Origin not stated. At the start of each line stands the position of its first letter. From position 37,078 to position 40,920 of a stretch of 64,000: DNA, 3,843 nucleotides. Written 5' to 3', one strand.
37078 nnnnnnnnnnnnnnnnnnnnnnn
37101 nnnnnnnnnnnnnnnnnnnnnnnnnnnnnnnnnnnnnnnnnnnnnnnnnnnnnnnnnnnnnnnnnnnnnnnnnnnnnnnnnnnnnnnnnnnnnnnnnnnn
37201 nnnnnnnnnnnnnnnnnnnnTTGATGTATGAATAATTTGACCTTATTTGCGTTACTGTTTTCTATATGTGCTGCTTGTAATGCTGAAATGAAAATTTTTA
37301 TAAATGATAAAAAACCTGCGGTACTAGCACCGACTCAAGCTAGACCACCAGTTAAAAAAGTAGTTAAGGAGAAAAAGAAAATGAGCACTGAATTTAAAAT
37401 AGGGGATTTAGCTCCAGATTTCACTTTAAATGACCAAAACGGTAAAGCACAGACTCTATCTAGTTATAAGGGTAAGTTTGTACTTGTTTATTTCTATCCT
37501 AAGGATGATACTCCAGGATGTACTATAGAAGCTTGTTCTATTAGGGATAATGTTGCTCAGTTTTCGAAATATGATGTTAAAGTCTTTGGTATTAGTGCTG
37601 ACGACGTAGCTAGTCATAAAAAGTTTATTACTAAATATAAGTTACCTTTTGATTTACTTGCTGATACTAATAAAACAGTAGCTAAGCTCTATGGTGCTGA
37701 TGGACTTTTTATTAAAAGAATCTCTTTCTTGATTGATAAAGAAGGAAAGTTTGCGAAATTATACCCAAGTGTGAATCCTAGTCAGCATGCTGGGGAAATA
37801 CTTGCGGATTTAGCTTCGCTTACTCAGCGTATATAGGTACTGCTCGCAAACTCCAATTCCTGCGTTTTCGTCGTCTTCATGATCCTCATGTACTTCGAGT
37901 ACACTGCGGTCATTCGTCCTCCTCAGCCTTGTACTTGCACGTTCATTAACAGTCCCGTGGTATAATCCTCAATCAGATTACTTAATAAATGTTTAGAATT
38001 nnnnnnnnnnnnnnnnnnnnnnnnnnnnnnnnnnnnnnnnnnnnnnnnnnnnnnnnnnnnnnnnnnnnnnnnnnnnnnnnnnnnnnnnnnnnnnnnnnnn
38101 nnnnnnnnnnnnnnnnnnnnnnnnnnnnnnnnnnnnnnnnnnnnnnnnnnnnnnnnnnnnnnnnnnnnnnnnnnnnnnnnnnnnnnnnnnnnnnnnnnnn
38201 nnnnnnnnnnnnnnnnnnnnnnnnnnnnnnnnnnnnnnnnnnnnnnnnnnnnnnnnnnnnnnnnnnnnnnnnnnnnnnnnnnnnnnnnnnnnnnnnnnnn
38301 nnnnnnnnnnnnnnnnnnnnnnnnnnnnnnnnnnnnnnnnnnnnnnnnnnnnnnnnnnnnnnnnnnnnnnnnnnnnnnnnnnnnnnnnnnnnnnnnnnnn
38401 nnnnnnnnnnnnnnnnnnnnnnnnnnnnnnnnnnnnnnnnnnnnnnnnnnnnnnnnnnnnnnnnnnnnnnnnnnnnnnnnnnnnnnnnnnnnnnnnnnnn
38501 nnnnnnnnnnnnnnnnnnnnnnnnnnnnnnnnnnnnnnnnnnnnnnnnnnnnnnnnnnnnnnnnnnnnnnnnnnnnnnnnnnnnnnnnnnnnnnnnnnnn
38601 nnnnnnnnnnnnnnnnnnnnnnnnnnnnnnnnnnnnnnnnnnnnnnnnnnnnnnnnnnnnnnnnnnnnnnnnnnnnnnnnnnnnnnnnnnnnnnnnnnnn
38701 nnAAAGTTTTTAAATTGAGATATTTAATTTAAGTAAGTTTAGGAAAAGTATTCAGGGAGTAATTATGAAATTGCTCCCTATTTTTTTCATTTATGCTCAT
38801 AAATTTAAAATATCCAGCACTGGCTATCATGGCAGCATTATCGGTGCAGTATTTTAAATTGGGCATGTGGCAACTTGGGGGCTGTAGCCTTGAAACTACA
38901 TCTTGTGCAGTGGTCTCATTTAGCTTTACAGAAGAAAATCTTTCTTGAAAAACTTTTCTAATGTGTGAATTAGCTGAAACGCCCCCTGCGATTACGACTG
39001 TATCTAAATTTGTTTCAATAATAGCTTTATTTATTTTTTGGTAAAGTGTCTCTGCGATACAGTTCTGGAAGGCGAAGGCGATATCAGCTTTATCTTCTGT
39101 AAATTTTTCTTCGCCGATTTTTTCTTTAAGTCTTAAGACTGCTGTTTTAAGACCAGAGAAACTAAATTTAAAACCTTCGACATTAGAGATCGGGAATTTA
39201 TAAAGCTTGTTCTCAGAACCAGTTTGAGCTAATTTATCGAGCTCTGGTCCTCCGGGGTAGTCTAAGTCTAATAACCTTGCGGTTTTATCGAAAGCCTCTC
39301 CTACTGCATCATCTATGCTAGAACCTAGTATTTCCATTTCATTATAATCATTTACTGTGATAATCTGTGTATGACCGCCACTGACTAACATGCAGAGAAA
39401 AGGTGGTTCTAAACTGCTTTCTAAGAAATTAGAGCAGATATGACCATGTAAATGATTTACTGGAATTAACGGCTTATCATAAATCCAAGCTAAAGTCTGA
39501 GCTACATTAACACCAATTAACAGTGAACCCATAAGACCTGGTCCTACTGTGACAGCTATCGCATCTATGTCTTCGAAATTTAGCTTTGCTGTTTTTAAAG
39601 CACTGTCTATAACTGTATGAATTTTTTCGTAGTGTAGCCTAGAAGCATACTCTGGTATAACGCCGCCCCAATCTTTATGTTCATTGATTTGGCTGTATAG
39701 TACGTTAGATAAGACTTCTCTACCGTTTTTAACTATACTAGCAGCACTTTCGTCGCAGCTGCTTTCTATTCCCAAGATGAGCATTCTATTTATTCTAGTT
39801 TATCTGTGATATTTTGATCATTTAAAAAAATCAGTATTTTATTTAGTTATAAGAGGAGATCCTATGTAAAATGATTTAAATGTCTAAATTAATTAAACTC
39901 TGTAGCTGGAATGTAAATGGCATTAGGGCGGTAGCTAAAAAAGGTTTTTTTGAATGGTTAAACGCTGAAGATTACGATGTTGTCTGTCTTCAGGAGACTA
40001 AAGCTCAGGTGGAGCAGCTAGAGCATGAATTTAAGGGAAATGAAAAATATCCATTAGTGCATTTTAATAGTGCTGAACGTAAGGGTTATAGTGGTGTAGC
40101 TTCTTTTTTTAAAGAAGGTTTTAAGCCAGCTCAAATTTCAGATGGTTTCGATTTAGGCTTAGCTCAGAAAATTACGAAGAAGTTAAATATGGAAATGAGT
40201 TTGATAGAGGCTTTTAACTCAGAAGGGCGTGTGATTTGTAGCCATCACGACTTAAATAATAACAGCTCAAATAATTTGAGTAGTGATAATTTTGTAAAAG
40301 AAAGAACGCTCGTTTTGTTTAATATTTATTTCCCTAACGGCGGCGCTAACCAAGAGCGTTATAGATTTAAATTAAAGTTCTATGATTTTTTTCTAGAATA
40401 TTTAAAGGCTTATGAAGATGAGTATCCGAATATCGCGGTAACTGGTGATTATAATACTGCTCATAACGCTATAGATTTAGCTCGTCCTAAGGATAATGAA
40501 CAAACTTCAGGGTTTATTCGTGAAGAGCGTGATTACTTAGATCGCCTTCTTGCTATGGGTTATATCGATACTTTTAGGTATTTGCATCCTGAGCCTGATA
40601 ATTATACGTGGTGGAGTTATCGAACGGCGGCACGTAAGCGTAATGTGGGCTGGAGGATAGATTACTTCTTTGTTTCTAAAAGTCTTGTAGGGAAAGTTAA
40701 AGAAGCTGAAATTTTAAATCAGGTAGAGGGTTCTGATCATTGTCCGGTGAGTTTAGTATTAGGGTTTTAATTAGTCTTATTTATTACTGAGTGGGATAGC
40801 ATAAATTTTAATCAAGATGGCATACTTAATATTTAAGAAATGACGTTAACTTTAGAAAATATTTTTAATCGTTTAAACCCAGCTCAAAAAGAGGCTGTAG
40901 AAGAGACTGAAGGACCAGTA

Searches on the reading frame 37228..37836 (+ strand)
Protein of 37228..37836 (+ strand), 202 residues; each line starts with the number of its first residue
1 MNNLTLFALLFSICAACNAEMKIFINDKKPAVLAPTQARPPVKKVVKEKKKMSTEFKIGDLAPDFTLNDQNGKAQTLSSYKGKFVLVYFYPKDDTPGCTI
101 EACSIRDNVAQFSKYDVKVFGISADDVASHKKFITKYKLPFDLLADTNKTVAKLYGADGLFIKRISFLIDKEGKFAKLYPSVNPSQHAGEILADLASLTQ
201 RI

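Call 63: search_protein_families(library=pfam, proteins=[window:37228-37836:+], max_evalue=0.001)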
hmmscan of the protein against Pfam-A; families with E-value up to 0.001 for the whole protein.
window:37228-37836:+ (202 aa): 2 families
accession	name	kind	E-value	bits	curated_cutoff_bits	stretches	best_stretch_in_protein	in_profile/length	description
PF00578.27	AhpC-TSA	-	4.3e-38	130.5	26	1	58-174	1-120/124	AhpC/TSA family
PF08534.16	Redoxin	-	2.7e-23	82.8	26.6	1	58-184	2-137/148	Redoxin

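Call 84: find_encoding_contigs(protein=window:37228-37836:+, flank=800, max_places=10)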
Protein window:37228-37836:+ (202 aa): 14 contigs read that carry it; 7 places shown.
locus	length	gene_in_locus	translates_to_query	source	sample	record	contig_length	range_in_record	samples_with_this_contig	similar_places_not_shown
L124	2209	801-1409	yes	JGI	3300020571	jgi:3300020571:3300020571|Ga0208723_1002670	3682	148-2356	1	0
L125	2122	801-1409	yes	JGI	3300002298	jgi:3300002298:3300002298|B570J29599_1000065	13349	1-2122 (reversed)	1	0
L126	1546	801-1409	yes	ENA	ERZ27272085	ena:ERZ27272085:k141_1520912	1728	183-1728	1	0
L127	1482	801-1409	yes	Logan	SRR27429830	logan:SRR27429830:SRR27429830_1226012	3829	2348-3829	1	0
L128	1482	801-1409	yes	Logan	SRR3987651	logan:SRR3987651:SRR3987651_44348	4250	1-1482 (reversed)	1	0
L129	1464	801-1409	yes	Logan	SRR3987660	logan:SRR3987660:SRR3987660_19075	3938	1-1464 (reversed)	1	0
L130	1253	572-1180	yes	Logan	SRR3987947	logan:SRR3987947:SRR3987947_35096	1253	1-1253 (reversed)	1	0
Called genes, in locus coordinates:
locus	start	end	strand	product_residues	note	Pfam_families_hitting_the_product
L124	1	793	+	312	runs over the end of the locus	?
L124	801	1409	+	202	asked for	PF08534:Redoxin, PF00578:AhpC-TSA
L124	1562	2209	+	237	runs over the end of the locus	-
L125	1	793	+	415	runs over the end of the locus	-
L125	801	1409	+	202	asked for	PF08534:Redoxin, PF00578:AhpC-TSA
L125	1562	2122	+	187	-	?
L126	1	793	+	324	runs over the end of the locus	?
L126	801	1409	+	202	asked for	PF08534:Redoxin, PF00578:AhpC-TSA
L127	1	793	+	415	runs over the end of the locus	-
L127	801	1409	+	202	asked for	PF08534:Redoxin, PF00578:AhpC-TSA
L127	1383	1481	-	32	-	?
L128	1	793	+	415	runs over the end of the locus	-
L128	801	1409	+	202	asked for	PF08534:Redoxin, PF00578:AhpC-TSA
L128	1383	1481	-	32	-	?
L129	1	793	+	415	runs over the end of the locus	-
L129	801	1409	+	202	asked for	PF08534:Redoxin, PF00578:AhpC-TSA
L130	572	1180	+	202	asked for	PF08534:Redoxin, PF00578:AhpC-TSA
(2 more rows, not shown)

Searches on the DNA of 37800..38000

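Call 33: search_rna_families(source=window, start=37800, end=38000, threshold=evalue, max_evalue=5)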
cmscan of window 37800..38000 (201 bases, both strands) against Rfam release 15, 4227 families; matches with E-value up to 5: 2.
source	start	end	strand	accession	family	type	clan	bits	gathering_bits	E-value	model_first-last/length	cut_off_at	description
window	37888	37968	+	RF02228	sX9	Gene; sRNA;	-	19.8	44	0.1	1-76/76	no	Xanthomonas sRNA sX9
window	37968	38000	-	RF01296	snoU85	Gene; snRNA; snoRNA; HACA-box;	CL00082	8.8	41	1.5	297-329/329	5'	Small nucleolar RNA U85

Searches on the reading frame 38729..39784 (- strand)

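Call 80: search_protein_families(library=pfam, proteins=[window:38729-39784:-], max_evalue=0.001)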
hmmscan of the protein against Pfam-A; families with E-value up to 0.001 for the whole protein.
window:38729-39784:- (351 aa): 3 families
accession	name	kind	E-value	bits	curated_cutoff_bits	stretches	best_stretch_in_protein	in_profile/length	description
PF00814.31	TsaD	-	1.6e-89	300.6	24.8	1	23-321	1-263/264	tRNA N6-adenosine threonylcarbamoyltransferase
PF22521.2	HypF_C_2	-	2e-08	34.8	27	1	181-295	122-229/241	Carbamoyltransferase, Kae1-like Domain, second subdomain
PF02543.21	Carbam_trans_N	-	0.00018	21.5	24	0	101-274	122-315/346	Carbamoyltransferase N-terminus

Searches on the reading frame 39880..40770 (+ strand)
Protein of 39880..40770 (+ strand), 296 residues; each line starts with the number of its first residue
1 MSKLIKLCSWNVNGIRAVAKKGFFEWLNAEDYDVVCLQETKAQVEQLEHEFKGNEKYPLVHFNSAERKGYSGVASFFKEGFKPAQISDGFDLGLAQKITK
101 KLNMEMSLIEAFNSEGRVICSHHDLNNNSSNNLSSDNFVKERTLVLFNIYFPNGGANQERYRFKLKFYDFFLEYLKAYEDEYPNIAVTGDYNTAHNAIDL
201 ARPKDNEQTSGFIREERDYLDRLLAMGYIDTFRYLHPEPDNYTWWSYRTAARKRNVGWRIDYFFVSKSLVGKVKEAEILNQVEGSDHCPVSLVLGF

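Call 80: search_protein_families(library=pfam, proteins=[window:39880-40770:+], max_evalue=0.001)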
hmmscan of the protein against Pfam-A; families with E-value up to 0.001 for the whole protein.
window:39880-40770:+ (296 aa): 1 family
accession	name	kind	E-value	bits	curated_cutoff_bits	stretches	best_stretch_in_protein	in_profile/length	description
PF03372.29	Exo_endo_phos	-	1e-23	84.7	24.5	1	8-287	1-225/225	Endonuclease/Exonuclease/phosphatase family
